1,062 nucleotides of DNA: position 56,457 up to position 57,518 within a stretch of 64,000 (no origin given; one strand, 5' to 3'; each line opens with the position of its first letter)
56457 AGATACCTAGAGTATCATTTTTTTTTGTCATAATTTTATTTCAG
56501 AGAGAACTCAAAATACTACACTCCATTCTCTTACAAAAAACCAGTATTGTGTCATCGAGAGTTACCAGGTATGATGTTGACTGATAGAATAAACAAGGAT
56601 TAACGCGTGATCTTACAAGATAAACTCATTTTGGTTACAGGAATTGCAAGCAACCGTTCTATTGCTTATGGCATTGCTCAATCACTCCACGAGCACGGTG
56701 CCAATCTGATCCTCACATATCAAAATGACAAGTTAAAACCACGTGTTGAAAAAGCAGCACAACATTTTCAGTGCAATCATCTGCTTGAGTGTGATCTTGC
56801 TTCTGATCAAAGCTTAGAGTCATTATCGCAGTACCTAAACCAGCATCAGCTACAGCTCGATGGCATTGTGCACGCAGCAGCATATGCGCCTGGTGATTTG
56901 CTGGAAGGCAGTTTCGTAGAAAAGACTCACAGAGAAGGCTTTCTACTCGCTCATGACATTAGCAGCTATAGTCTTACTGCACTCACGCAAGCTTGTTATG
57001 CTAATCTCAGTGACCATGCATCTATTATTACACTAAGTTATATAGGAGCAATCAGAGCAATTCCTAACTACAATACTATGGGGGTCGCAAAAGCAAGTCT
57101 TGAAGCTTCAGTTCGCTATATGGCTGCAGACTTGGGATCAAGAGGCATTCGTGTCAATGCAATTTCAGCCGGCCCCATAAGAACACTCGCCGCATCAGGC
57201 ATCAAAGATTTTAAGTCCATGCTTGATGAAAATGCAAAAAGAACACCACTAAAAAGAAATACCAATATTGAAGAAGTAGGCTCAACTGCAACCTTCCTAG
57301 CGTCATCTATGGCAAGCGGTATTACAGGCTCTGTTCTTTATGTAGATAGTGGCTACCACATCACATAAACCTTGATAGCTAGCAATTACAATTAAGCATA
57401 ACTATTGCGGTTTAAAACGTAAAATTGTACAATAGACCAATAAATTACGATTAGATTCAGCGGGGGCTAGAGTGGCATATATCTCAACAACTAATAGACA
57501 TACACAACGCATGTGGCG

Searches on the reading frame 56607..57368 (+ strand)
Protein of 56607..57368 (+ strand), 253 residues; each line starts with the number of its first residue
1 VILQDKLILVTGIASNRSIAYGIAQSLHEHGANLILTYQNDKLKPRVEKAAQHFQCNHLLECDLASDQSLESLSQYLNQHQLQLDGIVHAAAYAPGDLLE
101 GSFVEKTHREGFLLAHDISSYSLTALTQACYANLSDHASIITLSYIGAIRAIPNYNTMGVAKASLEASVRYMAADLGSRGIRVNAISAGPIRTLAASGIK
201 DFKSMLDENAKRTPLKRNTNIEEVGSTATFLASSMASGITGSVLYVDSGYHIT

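Call 7: find_related_loci(query=window:56607-57365:+, collection=genome_contigs, flank=4000)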
Query window:56607-57365:+ (253 aa) in genome_contigs; peptide patterns used: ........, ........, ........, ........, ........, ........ (x = any residue, [..] = any of these).
599 stretches matched a pattern (row limit reached: there are more); 554 encode a relative of the query (tblastn E <= 1e-3); the best 80 are kept; 80 distinct loci.
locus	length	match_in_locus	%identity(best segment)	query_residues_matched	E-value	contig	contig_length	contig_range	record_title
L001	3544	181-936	60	2-252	1e-100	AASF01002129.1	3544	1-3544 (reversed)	Candidatus Endoriftia persephone str. Hot96_1+Hot96_2 EP_v01.Ctg2431, whole genome shotgun sequence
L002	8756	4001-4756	58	2-253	4e-98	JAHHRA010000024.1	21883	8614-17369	MAG: Actinobacillus sp. isolate MAG018 MAG018_24, whole genome shotgun sequence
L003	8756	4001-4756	57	2-253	2e-97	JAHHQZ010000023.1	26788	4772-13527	MAG: Actinobacillus sp. isolate MAG017 MAG017_23, whole genome shotgun sequence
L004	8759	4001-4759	58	2-253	2e-96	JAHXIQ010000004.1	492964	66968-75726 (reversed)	MAG: Candidatus Thiodiazotropha sp. (ex Myrtea sp. 'scaly one' KF741663) isolate 3502F_Th1 c_000000000004, whole genome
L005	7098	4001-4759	58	2-253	3e-96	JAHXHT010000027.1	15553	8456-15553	MAG: Candidatus Thiodiazotropha sp. (ex Gloverina cf. vestifex) isolate L005R_Th1 c_000000000029, whole genome shotgun s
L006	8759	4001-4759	58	2-253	5e-96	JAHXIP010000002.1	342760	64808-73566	MAG: Candidatus Thiodiazotropha sp. (ex Monitilora ramsayi) isolate L095_Th1 c_000000000002, whole genome shotgun sequen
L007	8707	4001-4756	58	2-252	2e-95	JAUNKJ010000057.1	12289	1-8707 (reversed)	MAG: Cardiobacteriaceae bacterium isolate S30M_Sa_23 NODE_2676_length_12289_cov_9.821399, whole genome shotgun sequence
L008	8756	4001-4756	56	2-253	5e-95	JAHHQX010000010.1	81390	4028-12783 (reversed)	MAG: Actinobacillus sp. isolate MAG015 MAG015_10, whole genome shotgun sequence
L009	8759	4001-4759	57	2-253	6e-95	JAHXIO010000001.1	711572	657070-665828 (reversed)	MAG: Candidatus Thiodiazotropha sp. (ex Monitilora ramsayi) isolate L094_Th1 c_000000000002, whole genome shotgun sequen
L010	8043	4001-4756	58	2-252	2e-94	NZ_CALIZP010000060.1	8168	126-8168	MAG: uncultured Cardiobacterium sp. isolate ERR589363_bin.58_CONCOCT_v1.1_MAG ERZ772766.2929, whole genome shotgun seque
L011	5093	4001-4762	58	2-253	1e-93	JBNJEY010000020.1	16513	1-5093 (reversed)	MAG: Pseudomonadota bacterium isolate Y23_0dBSd1.bin.103 NODE_2330_length_16513_cov_12.333983, whole genome shotgun sequ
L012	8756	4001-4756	58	2-252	7e-94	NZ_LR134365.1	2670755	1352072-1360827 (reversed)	Cardiobacterium hominis strain NCTC10426 chromosome 1, complete sequence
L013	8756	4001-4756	58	2-252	3e-93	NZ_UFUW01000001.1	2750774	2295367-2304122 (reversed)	Cardiobacterium valvarum strain NCTC13294, whole genome shotgun sequence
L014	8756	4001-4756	55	2-253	2e-93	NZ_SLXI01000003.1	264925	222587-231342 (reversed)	Bisgaardia hudsonensis strain DSM 28231 Ga0310497_103, whole genome shotgun sequence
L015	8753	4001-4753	56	2-252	1e-92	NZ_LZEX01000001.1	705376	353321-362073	Morganella psychrotolerans strain DI-3 CFSAN046808_c_DI-3_1, whole genome shotgun sequence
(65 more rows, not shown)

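Call 17: find_homologous_proteins(query=window:56607-57365:+, max_evalue=1e-40)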
Query window:56607-57365:+ (253 aa): 7990 proteins with E <= 1e-40 among 8000 candidates; the best 120 are listed.
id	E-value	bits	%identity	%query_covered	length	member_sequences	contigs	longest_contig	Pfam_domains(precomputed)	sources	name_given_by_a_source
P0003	1.6e-158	543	100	100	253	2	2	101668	PF13561.13,PF00106.32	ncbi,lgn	-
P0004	1.1e-119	416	76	100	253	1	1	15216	PF13561.13,PF00106.32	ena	-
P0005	3.9e-91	323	60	99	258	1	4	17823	PF13561.13,PF00106.32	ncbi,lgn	ncbi:MAG: enoyl-ACP reductase [gamma proteobacterium symbiont of Phacoides pectinatus]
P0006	4.5e-91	323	88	68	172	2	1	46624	PF13561.13,PF00106.32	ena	-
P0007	4.6e-91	323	60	99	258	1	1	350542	PF13561.13,PF00106.32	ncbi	ncbi:MAG: enoyl-ACP reductase [Candidatus Thiodiazotropha sp.]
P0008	8.2e-91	322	60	99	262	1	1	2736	PF13561.13,PF00106.32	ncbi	-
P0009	1.0e-90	321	60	100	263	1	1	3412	PF13561.13,PF23441.1,PF00106.32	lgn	-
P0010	1.4e-90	321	60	100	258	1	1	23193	PF13561.13,PF00106.32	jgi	-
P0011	1.6e-90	321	58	99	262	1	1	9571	PF13561.13,PF23441.1,PF00106.32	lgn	-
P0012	1.7e-90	321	61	99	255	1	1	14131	PF13561.13,PF00106.32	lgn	-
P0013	2.3e-90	320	60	99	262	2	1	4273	PF13561.13,PF23441.1,PF00106.32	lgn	-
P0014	2.8e-90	320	61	99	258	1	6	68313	PF13561.13,PF00106.32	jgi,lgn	jgi:enoyl-[acyl-carrier protein] reductase I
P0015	3.4e-90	320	61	100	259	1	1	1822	PF13561.13,PF00106.32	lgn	-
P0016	3.7e-90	320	60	99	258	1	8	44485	PF13561.13,PF00106.32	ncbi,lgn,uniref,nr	ncbi:MAG: enoyl-[acyl-carrier-protein] reductase [Candidatus Sedimenticola endophacoides]|uniref:Eno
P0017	3.8e-90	320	60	99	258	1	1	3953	PF13561.13,PF00106.32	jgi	-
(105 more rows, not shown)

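Call 18: find_encoding_contigs(protein=P0004, flank=4000)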
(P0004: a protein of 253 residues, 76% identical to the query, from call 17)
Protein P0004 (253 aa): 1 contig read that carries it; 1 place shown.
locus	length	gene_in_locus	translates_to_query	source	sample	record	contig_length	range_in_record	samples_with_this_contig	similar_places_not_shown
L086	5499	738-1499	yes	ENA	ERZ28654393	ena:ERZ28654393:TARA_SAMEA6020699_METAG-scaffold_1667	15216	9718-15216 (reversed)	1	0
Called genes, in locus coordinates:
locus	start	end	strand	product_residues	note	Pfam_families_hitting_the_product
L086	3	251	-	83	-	?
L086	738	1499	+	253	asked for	PF00106:adh_short, PF13561:adh_short_C2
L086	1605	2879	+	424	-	-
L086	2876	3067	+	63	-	-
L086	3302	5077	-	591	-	PF13623:SurA_N_2, PF13624:SurA_N_3, PF13145:Rotamase_2 (faint)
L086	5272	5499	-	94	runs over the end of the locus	PF00216:Bac_DNA_binding, PF18291:HU-HIG (weak)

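Call 19: find_encoding_contigs(protein=P0006, flank=4000)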
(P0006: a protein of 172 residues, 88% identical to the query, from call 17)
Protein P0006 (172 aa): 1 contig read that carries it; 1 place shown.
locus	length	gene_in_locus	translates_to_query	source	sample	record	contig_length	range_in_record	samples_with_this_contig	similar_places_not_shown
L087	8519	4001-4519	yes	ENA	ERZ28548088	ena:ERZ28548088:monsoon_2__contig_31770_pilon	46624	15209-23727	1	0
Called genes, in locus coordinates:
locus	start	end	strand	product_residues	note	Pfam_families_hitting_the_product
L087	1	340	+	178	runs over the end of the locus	PF04279:IspA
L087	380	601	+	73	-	PF01722:BolA (weak)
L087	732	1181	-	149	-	PF00560:LRR_1 (faint), PF13516:LRR_6 (faint)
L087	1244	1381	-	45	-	-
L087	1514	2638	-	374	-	PF27087:LRR_TMOD-LMOD, PF12799:LRR_4 (faint), PF13516:LRR_6 (faint), PF13855:LRR_8 (faint), PF00560:LRR_1 (faint)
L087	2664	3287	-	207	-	-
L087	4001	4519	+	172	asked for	PF00106:adh_short, PF13561:adh_short_C2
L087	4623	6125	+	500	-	-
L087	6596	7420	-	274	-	-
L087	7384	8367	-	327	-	PF13623:SurA_N_2, PF13624:SurA_N_3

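Call 20: find_encoding_contigs(protein=P0003, flank=1000)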
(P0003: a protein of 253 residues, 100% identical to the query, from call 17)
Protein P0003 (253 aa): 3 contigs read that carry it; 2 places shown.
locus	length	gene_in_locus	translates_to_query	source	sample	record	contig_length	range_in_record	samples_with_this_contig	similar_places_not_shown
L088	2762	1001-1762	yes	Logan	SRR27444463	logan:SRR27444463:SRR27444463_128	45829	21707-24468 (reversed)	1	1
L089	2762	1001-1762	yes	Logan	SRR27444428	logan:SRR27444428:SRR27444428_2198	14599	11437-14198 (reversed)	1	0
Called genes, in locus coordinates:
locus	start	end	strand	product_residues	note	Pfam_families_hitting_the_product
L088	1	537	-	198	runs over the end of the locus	PF00814:TsaD (weak)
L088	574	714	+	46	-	-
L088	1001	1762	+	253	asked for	PF00106:adh_short, PF13561:adh_short_C2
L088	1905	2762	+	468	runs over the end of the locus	-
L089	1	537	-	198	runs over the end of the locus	PF00814:TsaD (weak)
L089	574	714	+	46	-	-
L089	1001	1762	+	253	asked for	PF00106:adh_short, PF13561:adh_short_C2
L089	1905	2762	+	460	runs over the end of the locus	-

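Call 58: search_protein_families(library=ncbifam, proteins=[window:56607-57368:+], max_evalue=0.00001)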
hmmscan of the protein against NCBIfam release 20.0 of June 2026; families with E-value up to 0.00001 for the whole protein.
window:56607-57368:+ (253 aa): 174 families (the best 25 are shown)
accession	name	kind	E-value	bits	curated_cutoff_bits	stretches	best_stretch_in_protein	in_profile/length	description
NF005938.0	PRK07984.1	equivalog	7.7e-99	330.2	477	1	3-252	4-253/262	enoyl-ACP reductase FabI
NF005422.0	PRK06997.1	equivalog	3.4e-97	324.9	440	1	3-252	4-253/262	enoyl-ACP reductase FabI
NF006369.1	PRK08594.1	equivalog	6.6e-93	310.8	370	1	3-252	4-254/256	enoyl-ACP reductase FabI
NF006428.0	PRK08690.1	equivalog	4.5e-92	308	462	1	2-252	3-254/261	enoyl-ACP reductase FabI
NF006266.0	PRK08415.1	equivalog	5.2e-92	308.1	441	1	1-252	1-251/274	enoyl-ACP reductase FabI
NF004748.0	PRK06079.1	equivalog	1.2e-88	296.6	362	1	1-252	3-251/252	enoyl-ACP reductase FabI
NF005615.0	PRK07370.1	equivalog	3e-83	279.1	391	1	3-252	5-256/259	enoyl-ACP reductase FabI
NF006019.0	PRK08159.1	equivalog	1.8e-82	276.5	452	1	2-252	7-256/272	enoyl-ACP reductase FabI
NF005717.0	PRK07533.1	equivalog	1.7e-79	267.1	337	1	2-252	8-257/259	enoyl-ACP reductase FabI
NF005078.0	PRK06505.1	equivalog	3.4e-78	262.5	446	1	2-253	4-254/271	enoyl-ACP reductase FabI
NF005145.0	PRK06603.1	equivalog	9.9e-72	241.5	456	1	2-252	5-254/260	enoyl-ACP reductase FabI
NF005908.0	PRK07889.1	equivalog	4.5e-61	206.8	299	1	2-252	4-253/256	enoyl-ACP reductase FabI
NF040631.2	InhA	exception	1.7e-46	158.9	430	1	2-249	2-257/257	NADH-dependent enoyl-ACP reductase InhA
NF004957.0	PRK06300.1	equivalog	4.1e-40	137.9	356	1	66-252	102-287/299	enoyl-[acyl-carrier-protein] reductase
NF005975.0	PRK08063.1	equivalog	1.7e-36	125.8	328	1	4-250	3-246/250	enoyl-[acyl-carrier-protein] reductase FabL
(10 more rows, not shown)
